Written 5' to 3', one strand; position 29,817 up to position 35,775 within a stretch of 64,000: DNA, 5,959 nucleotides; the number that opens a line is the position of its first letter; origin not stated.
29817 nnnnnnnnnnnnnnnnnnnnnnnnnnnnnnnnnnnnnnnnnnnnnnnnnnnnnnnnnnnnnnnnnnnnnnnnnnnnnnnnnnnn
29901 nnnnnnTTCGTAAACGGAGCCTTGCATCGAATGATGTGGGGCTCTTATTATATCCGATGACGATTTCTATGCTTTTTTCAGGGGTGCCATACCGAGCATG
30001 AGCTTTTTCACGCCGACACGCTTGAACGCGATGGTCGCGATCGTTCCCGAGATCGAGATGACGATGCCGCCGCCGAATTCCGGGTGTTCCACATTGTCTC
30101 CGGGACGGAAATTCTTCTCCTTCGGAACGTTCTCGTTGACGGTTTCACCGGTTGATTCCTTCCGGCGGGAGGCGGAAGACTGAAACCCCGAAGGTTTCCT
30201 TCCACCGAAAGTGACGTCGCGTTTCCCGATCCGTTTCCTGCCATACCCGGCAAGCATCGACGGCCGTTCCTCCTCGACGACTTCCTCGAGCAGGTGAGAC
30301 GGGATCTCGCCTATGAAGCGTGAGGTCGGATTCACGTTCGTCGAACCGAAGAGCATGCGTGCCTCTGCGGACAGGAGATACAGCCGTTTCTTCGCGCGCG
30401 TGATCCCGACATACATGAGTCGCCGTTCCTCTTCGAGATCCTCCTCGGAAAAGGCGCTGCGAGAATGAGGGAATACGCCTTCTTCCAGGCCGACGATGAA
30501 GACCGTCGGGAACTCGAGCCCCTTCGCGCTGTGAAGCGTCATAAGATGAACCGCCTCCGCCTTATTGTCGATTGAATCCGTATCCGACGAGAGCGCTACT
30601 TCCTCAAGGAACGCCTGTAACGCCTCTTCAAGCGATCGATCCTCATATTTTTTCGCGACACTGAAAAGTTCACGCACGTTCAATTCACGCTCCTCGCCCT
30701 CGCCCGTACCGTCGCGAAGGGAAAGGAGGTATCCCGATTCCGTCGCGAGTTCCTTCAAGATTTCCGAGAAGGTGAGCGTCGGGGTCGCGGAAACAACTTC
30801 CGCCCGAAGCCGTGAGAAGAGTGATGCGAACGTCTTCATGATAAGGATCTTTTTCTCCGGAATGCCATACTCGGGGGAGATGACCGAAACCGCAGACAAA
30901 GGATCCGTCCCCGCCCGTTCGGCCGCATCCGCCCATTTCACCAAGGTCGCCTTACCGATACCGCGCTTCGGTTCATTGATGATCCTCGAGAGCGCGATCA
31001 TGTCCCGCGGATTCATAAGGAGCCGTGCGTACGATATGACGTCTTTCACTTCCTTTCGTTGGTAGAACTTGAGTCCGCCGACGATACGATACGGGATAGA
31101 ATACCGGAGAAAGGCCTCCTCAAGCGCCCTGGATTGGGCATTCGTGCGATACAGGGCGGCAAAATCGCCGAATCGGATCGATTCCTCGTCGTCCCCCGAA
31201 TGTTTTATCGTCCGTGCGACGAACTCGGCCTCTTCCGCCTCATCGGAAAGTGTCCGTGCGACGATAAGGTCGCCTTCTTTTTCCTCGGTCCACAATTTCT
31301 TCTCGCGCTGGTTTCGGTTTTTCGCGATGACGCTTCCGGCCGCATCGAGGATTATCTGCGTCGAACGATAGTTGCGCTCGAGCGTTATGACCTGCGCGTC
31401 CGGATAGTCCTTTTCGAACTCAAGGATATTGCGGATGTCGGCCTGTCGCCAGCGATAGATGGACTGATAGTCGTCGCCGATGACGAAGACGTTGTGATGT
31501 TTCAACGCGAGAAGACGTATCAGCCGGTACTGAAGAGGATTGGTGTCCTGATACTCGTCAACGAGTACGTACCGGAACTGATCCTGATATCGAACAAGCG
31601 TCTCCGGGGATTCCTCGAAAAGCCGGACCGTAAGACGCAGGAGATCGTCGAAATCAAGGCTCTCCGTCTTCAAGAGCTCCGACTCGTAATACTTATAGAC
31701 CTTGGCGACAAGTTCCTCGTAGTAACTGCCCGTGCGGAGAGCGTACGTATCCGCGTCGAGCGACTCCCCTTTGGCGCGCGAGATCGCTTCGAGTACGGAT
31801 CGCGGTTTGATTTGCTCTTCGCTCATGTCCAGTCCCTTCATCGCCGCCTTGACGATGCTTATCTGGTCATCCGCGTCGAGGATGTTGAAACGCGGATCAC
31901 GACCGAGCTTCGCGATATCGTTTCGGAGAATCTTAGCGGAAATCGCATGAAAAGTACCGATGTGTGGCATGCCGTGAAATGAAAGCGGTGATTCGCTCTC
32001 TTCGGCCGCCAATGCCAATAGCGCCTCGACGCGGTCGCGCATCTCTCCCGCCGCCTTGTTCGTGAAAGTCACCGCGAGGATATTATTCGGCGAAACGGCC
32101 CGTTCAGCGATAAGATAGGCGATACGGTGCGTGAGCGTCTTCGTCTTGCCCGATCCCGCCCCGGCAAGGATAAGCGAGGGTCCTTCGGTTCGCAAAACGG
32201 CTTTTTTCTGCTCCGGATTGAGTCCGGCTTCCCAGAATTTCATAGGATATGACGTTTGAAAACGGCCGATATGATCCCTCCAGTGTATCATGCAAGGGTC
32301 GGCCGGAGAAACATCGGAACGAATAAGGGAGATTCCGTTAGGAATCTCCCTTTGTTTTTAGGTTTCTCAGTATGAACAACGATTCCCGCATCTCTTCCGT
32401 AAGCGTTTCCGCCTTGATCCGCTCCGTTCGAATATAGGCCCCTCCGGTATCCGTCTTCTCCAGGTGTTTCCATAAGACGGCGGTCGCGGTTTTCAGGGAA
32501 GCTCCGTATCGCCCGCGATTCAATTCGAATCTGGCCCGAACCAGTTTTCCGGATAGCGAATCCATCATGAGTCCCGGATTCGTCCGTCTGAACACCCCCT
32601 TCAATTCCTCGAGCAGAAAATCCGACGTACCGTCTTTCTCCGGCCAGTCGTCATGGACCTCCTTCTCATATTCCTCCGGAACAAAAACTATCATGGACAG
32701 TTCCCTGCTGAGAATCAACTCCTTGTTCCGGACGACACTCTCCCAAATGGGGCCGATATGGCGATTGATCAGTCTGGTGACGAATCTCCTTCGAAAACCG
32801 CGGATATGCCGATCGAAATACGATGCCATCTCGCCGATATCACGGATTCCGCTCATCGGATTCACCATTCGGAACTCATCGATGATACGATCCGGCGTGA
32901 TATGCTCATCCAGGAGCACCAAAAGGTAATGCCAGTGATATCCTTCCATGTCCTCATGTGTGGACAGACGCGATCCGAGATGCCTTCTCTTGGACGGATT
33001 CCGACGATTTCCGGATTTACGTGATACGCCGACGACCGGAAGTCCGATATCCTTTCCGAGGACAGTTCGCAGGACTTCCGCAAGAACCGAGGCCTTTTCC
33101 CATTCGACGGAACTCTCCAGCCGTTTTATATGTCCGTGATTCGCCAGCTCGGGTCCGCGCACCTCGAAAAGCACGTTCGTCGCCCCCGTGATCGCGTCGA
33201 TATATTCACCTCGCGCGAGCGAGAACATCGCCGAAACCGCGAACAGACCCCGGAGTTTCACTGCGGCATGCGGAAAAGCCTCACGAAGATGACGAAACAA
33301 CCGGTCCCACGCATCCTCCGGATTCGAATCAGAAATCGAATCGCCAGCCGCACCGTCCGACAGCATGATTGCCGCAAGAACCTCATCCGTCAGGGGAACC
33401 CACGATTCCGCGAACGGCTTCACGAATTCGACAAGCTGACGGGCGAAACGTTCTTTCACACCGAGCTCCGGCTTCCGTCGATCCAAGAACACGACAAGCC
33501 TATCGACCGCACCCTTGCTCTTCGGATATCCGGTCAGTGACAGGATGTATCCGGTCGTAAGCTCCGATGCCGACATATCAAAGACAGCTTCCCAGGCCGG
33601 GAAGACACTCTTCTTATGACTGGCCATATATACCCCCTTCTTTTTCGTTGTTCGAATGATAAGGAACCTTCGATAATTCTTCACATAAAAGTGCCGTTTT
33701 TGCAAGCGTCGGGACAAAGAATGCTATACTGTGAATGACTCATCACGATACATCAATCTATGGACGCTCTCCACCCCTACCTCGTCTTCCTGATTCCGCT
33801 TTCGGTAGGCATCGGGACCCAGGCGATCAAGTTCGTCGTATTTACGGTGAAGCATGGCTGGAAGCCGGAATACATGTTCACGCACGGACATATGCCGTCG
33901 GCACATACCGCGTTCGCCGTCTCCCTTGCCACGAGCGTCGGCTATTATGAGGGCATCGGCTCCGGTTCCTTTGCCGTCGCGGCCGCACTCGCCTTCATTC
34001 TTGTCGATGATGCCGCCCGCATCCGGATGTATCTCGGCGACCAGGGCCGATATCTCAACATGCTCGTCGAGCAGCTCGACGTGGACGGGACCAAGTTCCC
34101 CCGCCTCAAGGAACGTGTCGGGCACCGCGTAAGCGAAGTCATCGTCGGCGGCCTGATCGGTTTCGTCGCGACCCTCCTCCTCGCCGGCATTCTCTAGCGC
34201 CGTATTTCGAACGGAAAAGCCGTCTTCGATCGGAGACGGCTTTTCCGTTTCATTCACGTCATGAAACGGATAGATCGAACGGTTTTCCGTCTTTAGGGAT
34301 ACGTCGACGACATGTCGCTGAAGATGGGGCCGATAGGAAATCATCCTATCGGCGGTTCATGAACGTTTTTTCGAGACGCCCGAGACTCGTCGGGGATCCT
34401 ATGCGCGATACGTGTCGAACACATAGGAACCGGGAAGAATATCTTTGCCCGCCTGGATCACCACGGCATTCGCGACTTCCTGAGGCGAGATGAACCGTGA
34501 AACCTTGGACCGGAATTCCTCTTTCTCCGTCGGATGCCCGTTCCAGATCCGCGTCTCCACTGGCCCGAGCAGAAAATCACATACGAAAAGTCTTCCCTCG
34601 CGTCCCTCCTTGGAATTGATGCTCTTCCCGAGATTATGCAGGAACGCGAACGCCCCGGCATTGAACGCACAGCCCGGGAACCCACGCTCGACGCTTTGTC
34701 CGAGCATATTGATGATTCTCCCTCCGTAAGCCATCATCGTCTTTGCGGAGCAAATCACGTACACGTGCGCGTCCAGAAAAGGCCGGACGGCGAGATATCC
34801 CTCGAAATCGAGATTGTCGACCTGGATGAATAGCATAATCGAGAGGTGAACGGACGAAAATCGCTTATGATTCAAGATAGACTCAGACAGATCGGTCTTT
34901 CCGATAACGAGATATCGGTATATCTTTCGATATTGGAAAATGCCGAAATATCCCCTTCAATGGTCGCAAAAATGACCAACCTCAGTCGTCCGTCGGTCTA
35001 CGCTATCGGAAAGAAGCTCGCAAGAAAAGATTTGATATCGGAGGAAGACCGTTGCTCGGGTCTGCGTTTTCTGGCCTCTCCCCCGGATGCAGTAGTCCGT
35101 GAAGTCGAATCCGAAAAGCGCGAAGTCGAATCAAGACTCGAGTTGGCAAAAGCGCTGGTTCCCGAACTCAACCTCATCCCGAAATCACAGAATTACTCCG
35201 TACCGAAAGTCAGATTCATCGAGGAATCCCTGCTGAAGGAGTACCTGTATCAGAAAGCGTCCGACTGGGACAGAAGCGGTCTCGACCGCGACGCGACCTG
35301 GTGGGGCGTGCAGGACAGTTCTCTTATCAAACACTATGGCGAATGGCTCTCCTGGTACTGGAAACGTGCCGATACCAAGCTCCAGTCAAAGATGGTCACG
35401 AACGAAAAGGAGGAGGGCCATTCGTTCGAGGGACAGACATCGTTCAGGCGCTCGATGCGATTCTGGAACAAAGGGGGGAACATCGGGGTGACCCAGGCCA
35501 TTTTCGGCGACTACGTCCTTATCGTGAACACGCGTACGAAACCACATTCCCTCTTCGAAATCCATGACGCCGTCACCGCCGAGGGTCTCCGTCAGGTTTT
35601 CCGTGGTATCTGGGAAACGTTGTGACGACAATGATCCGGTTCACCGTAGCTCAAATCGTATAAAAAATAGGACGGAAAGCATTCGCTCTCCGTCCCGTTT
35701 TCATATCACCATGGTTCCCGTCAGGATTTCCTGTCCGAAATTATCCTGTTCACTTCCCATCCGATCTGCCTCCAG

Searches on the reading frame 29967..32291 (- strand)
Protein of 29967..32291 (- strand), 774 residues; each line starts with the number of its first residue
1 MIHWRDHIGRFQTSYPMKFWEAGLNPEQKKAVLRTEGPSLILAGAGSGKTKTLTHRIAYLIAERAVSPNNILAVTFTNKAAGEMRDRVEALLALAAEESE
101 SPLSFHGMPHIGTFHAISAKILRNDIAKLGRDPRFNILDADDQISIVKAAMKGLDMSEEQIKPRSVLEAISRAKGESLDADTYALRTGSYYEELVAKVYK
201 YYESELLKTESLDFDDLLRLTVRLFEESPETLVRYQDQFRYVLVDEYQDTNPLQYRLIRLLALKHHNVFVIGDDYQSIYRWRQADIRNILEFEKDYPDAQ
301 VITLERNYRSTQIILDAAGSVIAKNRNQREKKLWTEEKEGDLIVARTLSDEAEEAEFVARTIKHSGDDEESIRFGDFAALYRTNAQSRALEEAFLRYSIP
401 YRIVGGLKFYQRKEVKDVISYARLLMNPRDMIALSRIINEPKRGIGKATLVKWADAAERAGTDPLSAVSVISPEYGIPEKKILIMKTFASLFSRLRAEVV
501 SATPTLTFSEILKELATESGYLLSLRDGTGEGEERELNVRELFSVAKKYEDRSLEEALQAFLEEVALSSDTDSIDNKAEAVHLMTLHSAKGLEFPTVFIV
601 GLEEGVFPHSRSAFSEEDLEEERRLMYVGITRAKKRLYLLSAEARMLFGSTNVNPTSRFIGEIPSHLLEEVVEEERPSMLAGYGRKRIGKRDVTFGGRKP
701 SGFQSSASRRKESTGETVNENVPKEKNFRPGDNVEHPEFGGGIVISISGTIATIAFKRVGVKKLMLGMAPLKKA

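Call 13: search_protein_families(library=pfam, proteins=[window:29967-32291:-], max_evalue=0.001)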
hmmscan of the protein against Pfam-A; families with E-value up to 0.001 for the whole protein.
window:29967-32291:- (774 aa): 7 families
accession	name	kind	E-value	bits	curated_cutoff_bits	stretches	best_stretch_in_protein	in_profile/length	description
PF00580.27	UvrD-helicase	-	4.3e-88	295.9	23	1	24-297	1-271/271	UvrD/REP helicase N-terminal domain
PF13361.12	UvrD_C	-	1.8e-78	264.9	25.6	1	302-641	1-347/350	UvrD-like helicase C-terminal domain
PF13245.12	AAA_19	-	3.9e-23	82.5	25.1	1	28-280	1-132/134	AAA domain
PF13538.12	UvrD_C_2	-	1.2e-11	44.7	27.4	1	581-640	2-52/52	UvrD-like helicase C-terminal domain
PF01443.25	Viral_helicase1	-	1.3e-10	41.9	21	0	566-640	163-227/228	Viral superfamily 1 RNA helicase core domain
PF21196.3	PcrA_UvrD_tudor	-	8.1e-08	32.4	23.9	1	731-773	2-48/48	PcrA/UvrD tudor domain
PF13604.12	AAA_30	-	0.00023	21.4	27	0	24-89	2-67/191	AAA domain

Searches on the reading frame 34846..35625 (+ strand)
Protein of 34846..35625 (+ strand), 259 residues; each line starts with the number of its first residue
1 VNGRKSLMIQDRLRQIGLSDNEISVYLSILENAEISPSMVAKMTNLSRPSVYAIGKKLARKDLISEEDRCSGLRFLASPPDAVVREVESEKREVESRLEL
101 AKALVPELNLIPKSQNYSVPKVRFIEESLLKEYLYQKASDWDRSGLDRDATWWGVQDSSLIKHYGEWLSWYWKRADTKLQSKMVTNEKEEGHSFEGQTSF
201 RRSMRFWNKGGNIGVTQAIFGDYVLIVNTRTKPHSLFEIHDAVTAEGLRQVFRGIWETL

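Call 13: search_protein_families(library=pfam, proteins=[window:34846-35625:+], max_evalue=0.001)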
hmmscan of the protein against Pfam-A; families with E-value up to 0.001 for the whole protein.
window:34846-35625:+ (259 aa): 1 family
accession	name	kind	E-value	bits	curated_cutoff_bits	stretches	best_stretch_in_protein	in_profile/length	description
PF01978.25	TrmB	-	2.4e-10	40.5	25.6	1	13-68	1-56/68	Sugar-specific transcriptional regulator TrmB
